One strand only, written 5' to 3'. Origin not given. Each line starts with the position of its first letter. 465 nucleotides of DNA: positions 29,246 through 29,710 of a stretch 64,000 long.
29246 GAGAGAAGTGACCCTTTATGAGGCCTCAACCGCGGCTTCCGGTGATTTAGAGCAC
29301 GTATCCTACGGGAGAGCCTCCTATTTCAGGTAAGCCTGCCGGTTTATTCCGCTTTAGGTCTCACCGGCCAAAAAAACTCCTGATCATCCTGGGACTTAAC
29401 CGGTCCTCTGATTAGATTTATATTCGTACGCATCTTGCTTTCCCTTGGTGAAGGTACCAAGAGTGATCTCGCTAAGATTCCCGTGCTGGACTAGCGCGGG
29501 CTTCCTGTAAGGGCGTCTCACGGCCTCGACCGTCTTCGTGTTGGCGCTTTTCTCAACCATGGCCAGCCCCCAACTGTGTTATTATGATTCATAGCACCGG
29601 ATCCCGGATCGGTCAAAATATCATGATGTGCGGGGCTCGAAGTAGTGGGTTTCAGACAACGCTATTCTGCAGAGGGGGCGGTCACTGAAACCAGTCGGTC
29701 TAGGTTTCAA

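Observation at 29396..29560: Unannotated 54-aa lasso precursor (A1) on the minus strand, below the ORF-track cut-off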

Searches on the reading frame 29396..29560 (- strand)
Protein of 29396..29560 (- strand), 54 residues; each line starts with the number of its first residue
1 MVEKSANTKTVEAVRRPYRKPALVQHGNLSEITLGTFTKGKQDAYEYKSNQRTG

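Call 5: search_protein_families(library=ncbifam, proteins=[window:29396-29560:-], max_evalue=1)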
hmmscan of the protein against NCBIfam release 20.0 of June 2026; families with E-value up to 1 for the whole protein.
window:29396-29560:- (54 aa): 3 families
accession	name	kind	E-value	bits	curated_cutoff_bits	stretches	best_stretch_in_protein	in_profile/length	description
NF033521.1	lasso_leader_L3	domain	3e-05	23.8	19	1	18-36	1-19/20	lasso RiPP family leader peptide-containing protein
NF033534.1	rhodolasso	subfamily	5.8e-05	22.7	30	1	14-42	2-32/49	lasso peptide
NF033528.1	lasso_cyano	subfamily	0.0052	16.7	33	1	18-33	5-20/35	lasso peptide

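Call 6: search_protein_families(library=pfam, proteins=[window:29396-29560:-], max_evalue=1)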
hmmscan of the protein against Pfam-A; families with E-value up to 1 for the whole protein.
window:29396-29560:- (54 aa): 0 families

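Call 11: find_homologous_proteins(query=window:29399-29560:-, max_evalue=10)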
Query seq(54 aa) (54 aa): 1 proteins with E <= 10 among 1 candidates.
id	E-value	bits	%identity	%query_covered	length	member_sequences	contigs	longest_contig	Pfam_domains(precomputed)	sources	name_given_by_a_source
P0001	6.8e-28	111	100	100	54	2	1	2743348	-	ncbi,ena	-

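Call 12: list_cluster_members(proteins=[P0001])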
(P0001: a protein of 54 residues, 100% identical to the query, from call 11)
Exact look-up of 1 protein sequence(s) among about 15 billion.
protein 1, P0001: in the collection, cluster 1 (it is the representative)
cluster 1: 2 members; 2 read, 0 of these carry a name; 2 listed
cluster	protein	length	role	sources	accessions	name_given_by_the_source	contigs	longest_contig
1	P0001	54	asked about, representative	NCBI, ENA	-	-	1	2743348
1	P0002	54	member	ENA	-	-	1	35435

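Call 13: find_encoding_contigs(protein=P0001, flank=10000, max_places=5)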
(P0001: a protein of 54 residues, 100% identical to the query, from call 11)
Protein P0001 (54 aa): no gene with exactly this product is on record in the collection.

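Call 15: find_encoding_contigs(protein=P0002, flank=10000, max_places=5)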
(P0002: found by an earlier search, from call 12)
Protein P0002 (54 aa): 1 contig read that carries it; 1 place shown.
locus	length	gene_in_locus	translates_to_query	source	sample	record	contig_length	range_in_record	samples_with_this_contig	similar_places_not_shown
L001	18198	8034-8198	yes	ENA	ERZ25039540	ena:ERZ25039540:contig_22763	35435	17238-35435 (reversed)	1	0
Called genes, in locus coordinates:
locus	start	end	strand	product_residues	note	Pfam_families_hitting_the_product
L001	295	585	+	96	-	-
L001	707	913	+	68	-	-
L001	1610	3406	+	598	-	PF00664:ABC_membrane, PF00005:ABC_tran, PF02463:SMC_N (faint), PF13555:AAA_29 (weak), PF13304:AAA_21 (faint)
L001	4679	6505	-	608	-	PF13537:GATase_7, PF13522:GATase_6, PF00733:Asn_synthase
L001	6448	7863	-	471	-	PF27840:ScmC (weak), PF07475:Hpr_kinase_C (weak), PF13471:Transglut_core3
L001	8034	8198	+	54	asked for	-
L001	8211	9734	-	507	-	PF08241:Methyltransf_11 (weak), PF08242:Methyltransf_12, PF13649:Methyltransf_25, PF10119:MethyTransf_Reg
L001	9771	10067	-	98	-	PF05402:PqqD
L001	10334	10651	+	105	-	-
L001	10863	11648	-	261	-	PF05721:PhyH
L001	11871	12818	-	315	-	PF06325:PrmA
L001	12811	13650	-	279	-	PF14378:PAP2_3 (weak), PF01569:PAP2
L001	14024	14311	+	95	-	-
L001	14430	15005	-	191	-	-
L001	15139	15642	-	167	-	-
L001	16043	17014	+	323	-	PF02899:Phage_int_SAM_1, PF00589:Phage_integrase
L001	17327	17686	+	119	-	-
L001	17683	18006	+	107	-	PF02698:DUF218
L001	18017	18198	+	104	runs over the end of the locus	PF00589:Phage_integrase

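Call 21: find_related_loci(query=window:29399-29560:-, collection=genome_contigs, flank=10000)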
Query seq(54 aa) (54 aa) in genome_contigs; peptide patterns used: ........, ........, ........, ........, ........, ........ (x = any residue, [..] = any of these).
251 stretches matched a pattern; 1 encode a relative of the query (tblastn E <= 1e-3); 1 distinct loci.
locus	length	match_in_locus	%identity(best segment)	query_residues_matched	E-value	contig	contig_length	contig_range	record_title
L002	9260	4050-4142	52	11-38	3e-6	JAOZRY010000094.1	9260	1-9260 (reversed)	MAG: Bacteroidales bacterium isolate GMC6.maxbin2.173_sub GMC6_9197_length_9260_cov_11.187941, whole genome shotgun sequ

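Call 26: find_homologous_proteins(query=L001:6448-7863:-, max_evalue=1e-10)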
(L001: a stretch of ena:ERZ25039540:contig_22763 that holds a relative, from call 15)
Query L001:6448-7863:- (471 aa): 353 proteins with E <= 1e-10 among 8000 candidates; the best 120 are listed.
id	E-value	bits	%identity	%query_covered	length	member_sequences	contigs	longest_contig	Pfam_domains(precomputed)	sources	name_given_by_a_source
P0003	1.9e-140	487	73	66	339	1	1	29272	PF07475.18,PF27840.1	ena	-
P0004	1.7e-139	484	72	65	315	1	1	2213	PF07475.18,PF27840.1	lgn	-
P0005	2.8e-139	483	73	65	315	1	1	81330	PF07475.18,PF27840.1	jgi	jgi:hypothetical protein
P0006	2.3e-134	467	71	65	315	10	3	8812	PF07475.18,PF27840.1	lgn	-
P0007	1.3e-131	458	67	66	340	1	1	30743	PF07475.18,PF27840.1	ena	-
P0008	2.1e-130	454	68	66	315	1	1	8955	PF07475.18,PF27840.1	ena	-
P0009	5.2e-126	439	64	67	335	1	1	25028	PF07475.18,PF27840.1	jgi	jgi:hypothetical protein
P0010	2.6e-113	397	61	64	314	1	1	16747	PF07475.18,PF27840.1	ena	-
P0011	6.2e-112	393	63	64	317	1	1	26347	PF07475.18,PF27840.1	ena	-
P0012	1.6e-111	392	62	65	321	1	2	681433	PF07475.18,PF27840.1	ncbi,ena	ncbi:MAG: hypothetical protein WB816_15810 [Methylocystis sp.]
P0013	2.3e-110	388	61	65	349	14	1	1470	PF07475.18,PF27840.1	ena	-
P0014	2.9e-110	387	61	65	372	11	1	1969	PF07475.18,PF27840.1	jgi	-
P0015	7.0e-110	386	62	64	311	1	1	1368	PF07475.18,PF27840.1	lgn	-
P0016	3.7e-107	377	59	64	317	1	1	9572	PF07475.18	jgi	jgi:hypothetical protein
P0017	1.2e-106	375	62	61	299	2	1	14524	PF07475.18,PF27840.1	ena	-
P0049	1.3e-87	313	52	65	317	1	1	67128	PF07475.18,PF27840.1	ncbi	ncbi:MAG: hypothetical protein ACLP7P_02830 [Rhodomicrobium sp.]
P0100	1.6e-77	279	48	64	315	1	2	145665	PF07475.18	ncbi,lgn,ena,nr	ncbi:MAG: hypothetical protein EXR12_04870 [Rhodospirillaceae bacterium]|nr:hypothetical protein [Rh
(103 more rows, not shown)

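Call 27: find_encoding_contigs(protein=P0005, flank=8000, max_places=1)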
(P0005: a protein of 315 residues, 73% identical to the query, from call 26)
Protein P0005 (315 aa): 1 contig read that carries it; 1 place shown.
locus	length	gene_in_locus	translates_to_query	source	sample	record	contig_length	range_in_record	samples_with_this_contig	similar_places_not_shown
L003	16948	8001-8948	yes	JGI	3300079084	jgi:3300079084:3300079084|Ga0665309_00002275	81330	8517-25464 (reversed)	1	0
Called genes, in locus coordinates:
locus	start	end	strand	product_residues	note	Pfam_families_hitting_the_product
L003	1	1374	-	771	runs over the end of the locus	PF01326:PPDK_N (faint), PF00391:PEP-utilizers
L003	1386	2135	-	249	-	PF13489:Methyltransf_23, PF01209:Ubie_methyltran, PF08241:Methyltransf_11, PF08242:Methyltransf_12, PF13649:Methyltransf_25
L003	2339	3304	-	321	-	PF02899:Phage_int_SAM_1, PF00589:Phage_integrase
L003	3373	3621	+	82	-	PF13560:HTH_31 (weak)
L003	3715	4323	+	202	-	-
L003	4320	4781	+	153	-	-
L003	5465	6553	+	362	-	PF06325:PrmA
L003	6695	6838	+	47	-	-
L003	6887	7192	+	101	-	PF05402:PqqD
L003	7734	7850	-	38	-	-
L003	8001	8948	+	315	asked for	PF27840:ScmC (weak), PF07475:Hpr_kinase_C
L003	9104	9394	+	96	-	PF13471:Transglut_core3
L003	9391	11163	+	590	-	PF13522:GATase_6, PF13537:GATase_7, PF12481:DUF3700 (weak), PF00733:Asn_synthase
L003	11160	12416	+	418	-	PF14907:NTP_transf_5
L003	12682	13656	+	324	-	PF01073:3Beta_HSD, PF01370:Epimerase, PF02719:Polysacc_synt_2 (faint), PF04321:RmlD_sub_bind (weak), PF07993:NAD_binding_4 (faint), PF16363:GDP_Man_Dehyd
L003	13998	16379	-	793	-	-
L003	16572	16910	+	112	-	-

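Call 28: find_encoding_contigs(protein=P0003, flank=8000, max_places=1)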
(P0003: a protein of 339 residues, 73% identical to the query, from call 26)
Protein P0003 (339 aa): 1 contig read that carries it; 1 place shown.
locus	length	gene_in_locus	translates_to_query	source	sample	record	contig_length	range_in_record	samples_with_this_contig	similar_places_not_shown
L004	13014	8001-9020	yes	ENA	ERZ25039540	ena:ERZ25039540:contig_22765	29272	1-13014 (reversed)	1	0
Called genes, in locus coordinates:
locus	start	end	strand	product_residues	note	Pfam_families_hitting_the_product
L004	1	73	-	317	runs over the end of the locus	PF02899:Phage_int_SAM_1, PF00589:Phage_integrase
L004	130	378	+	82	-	PF13560:HTH_31 (weak)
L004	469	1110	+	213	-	-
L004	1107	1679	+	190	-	-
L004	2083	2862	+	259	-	PF14378:PAP2_3 (weak), PF01569:PAP2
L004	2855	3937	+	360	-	PF02353:CMAS (weak), PF06325:PrmA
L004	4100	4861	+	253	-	PF05721:PhyH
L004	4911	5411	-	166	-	-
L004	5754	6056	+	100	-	PF05402:PqqD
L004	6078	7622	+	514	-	PF08242:Methyltransf_12, PF13649:Methyltransf_25 (weak), PF10119:MethyTransf_Reg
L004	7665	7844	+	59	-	-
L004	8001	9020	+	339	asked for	PF27840:ScmC (faint), PF07475:Hpr_kinase_C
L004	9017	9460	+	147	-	PF13471:Transglut_core3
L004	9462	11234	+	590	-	PF13522:GATase_6, PF13537:GATase_7, PF00733:Asn_synthase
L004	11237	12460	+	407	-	PF14907:NTP_transf_5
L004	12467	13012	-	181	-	?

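Call 29: find_encoding_contigs(protein=P0012, flank=8000, max_places=1)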
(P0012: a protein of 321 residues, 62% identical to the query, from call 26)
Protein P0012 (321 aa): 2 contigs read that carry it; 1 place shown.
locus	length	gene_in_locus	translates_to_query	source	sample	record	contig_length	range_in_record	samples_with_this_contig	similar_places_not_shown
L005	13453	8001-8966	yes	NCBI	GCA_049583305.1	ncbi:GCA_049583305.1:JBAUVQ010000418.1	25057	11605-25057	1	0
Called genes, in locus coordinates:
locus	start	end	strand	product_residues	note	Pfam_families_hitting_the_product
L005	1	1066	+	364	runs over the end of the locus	PF14897:EpsG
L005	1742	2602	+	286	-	PF05704:Caps_synth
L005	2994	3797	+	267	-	-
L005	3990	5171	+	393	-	PF14907:NTP_transf_5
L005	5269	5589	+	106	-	PF05402:PqqD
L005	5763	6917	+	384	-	-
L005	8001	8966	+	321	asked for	PF27840:ScmC (faint), PF07475:Hpr_kinase_C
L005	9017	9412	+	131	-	PF13471:Transglut_core3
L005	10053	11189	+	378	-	PF00733:Asn_synthase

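Call 32: find_encoding_contigs(protein=P0049, flank=7000, max_places=1)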
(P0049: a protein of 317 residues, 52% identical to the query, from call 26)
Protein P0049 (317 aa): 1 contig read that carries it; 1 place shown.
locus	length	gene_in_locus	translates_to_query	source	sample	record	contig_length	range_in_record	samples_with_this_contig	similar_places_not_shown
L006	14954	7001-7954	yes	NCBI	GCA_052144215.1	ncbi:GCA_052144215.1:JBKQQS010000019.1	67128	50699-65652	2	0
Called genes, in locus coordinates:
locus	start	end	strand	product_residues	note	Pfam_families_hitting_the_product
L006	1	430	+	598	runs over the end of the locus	PF01321:Creatinase_N, PF16189:Creatinase_N_2, PF00557:Peptidase_M24, PF16188:Peptidase_M24_C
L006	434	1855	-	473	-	PF01565:FAD_binding_4, PF08031:BBE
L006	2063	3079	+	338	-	PF03308:MeaB, PF13191:AAA_16 (weak)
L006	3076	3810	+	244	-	PF01470:Peptidase_C15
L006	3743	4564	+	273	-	PF12708:Pect-lyase_RHGA_epim, PF13229:Beta_helix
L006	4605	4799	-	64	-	-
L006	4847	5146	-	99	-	PF03992:ABM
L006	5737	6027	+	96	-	PF05402:PqqD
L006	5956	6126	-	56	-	-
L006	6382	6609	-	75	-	-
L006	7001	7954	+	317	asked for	PF27840:ScmC (weak), PF07475:Hpr_kinase_C (weak)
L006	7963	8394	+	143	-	PF13471:Transglut_core3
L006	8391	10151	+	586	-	PF13522:GATase_6, PF13537:GATase_7, PF00733:Asn_synthase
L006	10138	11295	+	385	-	PF14907:NTP_transf_5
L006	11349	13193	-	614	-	PF00664:ABC_membrane (faint), PF00005:ABC_tran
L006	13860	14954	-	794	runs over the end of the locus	PF00708:Acylphosphatase, PF07503:zf-HYPF, PF01300:Sua5_yciO_yrdC, PF17788:HypF_C, PF22521:HypF_C_2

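Call 33: find_encoding_contigs(protein=P0100, flank=7000, max_places=1)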
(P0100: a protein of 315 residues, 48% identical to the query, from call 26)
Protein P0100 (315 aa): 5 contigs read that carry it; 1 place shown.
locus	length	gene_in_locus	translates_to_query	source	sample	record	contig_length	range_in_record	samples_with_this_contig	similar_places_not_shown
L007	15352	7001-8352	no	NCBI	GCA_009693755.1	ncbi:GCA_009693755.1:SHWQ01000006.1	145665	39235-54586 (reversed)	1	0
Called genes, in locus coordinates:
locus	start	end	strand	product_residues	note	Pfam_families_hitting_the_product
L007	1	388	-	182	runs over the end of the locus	PF13420:Acetyltransf_4, PF00583:Acetyltransf_1, PF13508:Acetyltransf_7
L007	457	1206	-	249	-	PF03548:LolA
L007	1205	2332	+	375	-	PF00296:Bac_luciferase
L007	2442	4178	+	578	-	PF00664:ABC_membrane, PF02463:SMC_N (weak), PF00005:ABC_tran, PF13304:AAA_21 (weak)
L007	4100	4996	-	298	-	-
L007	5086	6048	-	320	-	PF05721:PhyH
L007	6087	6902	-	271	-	PF05721:PhyH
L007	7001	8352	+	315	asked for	PF07475:Hpr_kinase_C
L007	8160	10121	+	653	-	PF13522:GATase_6, PF13537:GATase_7, PF00733:Asn_synthase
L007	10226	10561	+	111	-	PF05402:PqqD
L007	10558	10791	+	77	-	-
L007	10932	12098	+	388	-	PF14907:NTP_transf_5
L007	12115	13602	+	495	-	PF08242:Methyltransf_12 (weak), PF13649:Methyltransf_25 (weak), PF10119:MethyTransf_Reg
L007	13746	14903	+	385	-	PF01734:Patatin, PF12536:DUF3734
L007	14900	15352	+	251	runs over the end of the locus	PF06314:ADC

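Call 34: find_encoding_contigs(protein=P0009, flank=7000, max_places=1)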
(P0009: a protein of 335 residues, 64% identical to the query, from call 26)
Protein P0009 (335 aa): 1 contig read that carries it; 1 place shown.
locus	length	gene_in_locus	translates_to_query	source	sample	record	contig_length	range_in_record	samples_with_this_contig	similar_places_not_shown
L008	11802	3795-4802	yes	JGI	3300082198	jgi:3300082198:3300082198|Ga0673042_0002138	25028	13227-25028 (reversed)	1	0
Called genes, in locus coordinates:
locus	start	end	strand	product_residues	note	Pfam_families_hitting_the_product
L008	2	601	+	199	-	?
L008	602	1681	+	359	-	PF06325:PrmA, PF13649:Methyltransf_25 (weak)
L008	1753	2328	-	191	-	-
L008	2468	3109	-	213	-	PF13640:2OG-FeII_Oxy_3, PF13661:2OG-FeII_Oxy_4 (weak)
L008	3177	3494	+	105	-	PF05402:PqqD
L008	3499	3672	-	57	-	-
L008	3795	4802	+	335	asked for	PF27840:ScmC (faint), PF07475:Hpr_kinase_C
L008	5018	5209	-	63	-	-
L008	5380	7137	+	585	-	PF13537:GATase_7, PF13522:GATase_6, PF12481:DUF3700 (faint), PF00733:Asn_synthase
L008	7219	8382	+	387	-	PF14907:NTP_transf_5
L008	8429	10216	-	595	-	PF00664:ABC_membrane, PF00005:ABC_tran, PF02463:SMC_N (faint), PF13304:AAA_21 (faint), PF13555:AAA_29 (weak)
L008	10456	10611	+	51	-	-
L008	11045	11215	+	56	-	-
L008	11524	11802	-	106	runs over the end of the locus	-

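Call 35: find_encoding_contigs(protein=P0007, flank=7000, max_places=1)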
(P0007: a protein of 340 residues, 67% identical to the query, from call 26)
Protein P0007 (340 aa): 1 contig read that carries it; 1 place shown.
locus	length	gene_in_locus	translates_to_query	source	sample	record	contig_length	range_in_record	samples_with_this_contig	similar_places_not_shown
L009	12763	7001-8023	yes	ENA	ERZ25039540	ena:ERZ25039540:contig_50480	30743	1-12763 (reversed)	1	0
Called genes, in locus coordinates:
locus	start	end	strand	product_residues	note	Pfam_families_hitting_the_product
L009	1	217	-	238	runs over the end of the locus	PF02899:Phage_int_SAM_1, PF00589:Phage_integrase (weak)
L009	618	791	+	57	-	-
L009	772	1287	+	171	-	-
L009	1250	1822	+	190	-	-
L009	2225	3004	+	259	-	PF14378:PAP2_3 (weak), PF01569:PAP2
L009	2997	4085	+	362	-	PF06325:PrmA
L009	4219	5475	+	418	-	-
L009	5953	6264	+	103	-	PF05402:PqqD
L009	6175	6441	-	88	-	-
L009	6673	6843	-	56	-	-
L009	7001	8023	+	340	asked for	PF27840:ScmC (faint), PF07475:Hpr_kinase_C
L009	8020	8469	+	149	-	PF13471:Transglut_core3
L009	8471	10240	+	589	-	PF13537:GATase_7, PF13522:GATase_6, PF00733:Asn_synthase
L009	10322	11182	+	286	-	PF14907:NTP_transf_5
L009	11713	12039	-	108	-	PF00005:ABC_tran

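Call 39: find_related_loci(query=A1, collection=metagenome_contigs, flank=6000)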
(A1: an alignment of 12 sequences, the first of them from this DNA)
Query A1 (54 aa) in metagenome_contigs; peptide patterns used: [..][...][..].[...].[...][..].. (x = any residue, [..] = any of these).
37 stretches matched a pattern; 1 encode a relative of the query (tblastn E <= 1e-3); 1 distinct loci.
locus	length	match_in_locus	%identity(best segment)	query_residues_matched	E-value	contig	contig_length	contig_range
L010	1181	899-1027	37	8-50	4e-8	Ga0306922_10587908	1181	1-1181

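Call 45: search_protein_families(library=pfam, proteins=[L001:6448-7863:-, L004:11237-12460:+, L001:8211-9734:-, L001:9771-10067:-, L001:10863-11648:-, L001:11871-12818:-, L001:4679-6505:-], max_evalue=0.001)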
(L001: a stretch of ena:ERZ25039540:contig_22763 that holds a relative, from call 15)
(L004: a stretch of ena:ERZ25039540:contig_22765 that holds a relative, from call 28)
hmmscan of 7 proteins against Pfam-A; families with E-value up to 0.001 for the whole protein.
L001:6448-7863:- (471 aa): 3 families
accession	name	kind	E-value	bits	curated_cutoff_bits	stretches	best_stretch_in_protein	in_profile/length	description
PF13471.12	Transglut_core3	-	5e-17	62.3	26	1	368-446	30-108/117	Transglutaminase-like superfamily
PF07475.17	Hpr_kinase_C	-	2.4e-07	30.9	33.3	1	128-181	6-59/171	HPr Serine kinase C-terminal domain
PF00005.33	ABC_tran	-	0.00094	20.2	25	0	140-162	11-33/137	ABC transporter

L004:11237-12460:+ (407 aa): 1 family
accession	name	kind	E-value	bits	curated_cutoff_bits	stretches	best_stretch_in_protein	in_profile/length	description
PF14907.12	NTP_transf_5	-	8.1e-48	163.6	31.2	1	54-302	2-248/249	Uncharacterised nucleotidyltransferase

L001:8211-9734:- (507 aa): 5 families
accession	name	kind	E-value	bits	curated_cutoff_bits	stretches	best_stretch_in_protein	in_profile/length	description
PF10119.14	MethyTransf_Reg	-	4.6e-24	85.4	25.5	1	218-300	2-84/84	Predicted methyltransferase regulatory domain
PF08242.18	Methyltransf_12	-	1.9e-08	35.4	30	1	47-145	1-98/98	Methyltransferase domain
PF13649.12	Methyltransf_25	-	2.4e-08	35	27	1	47-143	2-97/97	Methyltransferase domain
PF08241.18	Methyltransf_11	-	4.4e-07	30.9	21.2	1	47-147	1-95/95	Methyltransferase domain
PF13847.12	Methyltransf_31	-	2.4e-06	27.7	27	1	45-151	6-113/145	Methyltransferase domain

L001:9771-10067:- (98 aa): 1 family
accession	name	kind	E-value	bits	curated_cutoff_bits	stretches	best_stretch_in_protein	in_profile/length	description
PF05402.18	PqqD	-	4.4e-17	62.6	23.4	1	23-89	1-67/67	Coenzyme PQQ synthesis protein D (PqqD)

L001:10863-11648:- (261 aa): 1 family
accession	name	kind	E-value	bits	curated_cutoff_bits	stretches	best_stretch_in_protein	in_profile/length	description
PF05721.19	PhyH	-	3.5e-15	57.3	22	1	29-211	4-211/213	Phytanoyl-CoA dioxygenase (PhyH)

L001:11871-12818:- (315 aa): 2 families
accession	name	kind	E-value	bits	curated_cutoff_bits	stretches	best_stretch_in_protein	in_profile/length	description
PF06325.19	PrmA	-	4.2e-10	40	22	1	98-187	155-238/296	Ribosomal protein L11 methyltransferase (PrmA)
PF13649.12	Methyltransf_25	-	0.00018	22.6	27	1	108-181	1-70/97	Methyltransferase domain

L001:4679-6505:- (608 aa): 4 families
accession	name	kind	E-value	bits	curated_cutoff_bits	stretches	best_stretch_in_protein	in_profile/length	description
PF00733.27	Asn_synthase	-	3.4e-20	73.5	21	1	250-557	2-294/354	Asparagine synthase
PF13537.11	GATase_7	-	3.5e-18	66.2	25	1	103-167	49-115/123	Glutamine amidotransferase domain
PF13522.11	GATase_6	-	1.7e-13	51.2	27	1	109-162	70-123/130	Glutamine amidotransferase domain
PF12481.13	DUF3700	-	9.2e-05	22.5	27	1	122-174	124-177/228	Aluminium induced protein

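Call 46: find_homologous_proteins(query=A1, max_evalue=10)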
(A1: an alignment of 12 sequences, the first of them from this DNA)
Query A1 (12 sequences) (54 aa, profile of the alignment): 41 proteins with E <= 10 among 97 candidates.
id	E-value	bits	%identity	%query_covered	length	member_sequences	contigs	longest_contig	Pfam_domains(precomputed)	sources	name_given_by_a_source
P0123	8.3e-20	88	53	63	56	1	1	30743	-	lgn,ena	-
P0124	7.2e-19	85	66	54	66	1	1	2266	-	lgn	-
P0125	1.7e-18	84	57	39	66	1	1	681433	-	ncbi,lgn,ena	-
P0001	2.8e-18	83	100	100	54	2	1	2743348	-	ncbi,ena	-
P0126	5.6e-17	79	47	70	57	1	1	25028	-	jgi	jgi:hypothetical protein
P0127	4.2e-16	76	44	80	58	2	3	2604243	-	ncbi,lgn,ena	ncbi:MAG: lasso RiPP family leader peptide-containing protein [Methylovirgula sp.]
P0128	4.3e-15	73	33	56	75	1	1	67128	-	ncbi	ncbi:MAG: lasso RiPP family leader peptide-containing protein [Rhodomicrobium sp.]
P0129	5.2e-15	73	76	100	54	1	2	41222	-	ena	-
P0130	5.5e-15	72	39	63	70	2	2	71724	-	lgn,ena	-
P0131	2.0e-14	71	36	100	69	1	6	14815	-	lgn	-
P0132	2.2e-14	71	36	100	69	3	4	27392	-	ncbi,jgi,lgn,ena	-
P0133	3.0e-13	67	30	100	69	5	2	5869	-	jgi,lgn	-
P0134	3.3e-13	67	34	100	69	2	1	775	-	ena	-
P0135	4.4e-13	66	37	76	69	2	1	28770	-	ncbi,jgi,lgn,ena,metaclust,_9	metaclust:\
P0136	7.9e-13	66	34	100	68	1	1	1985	-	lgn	-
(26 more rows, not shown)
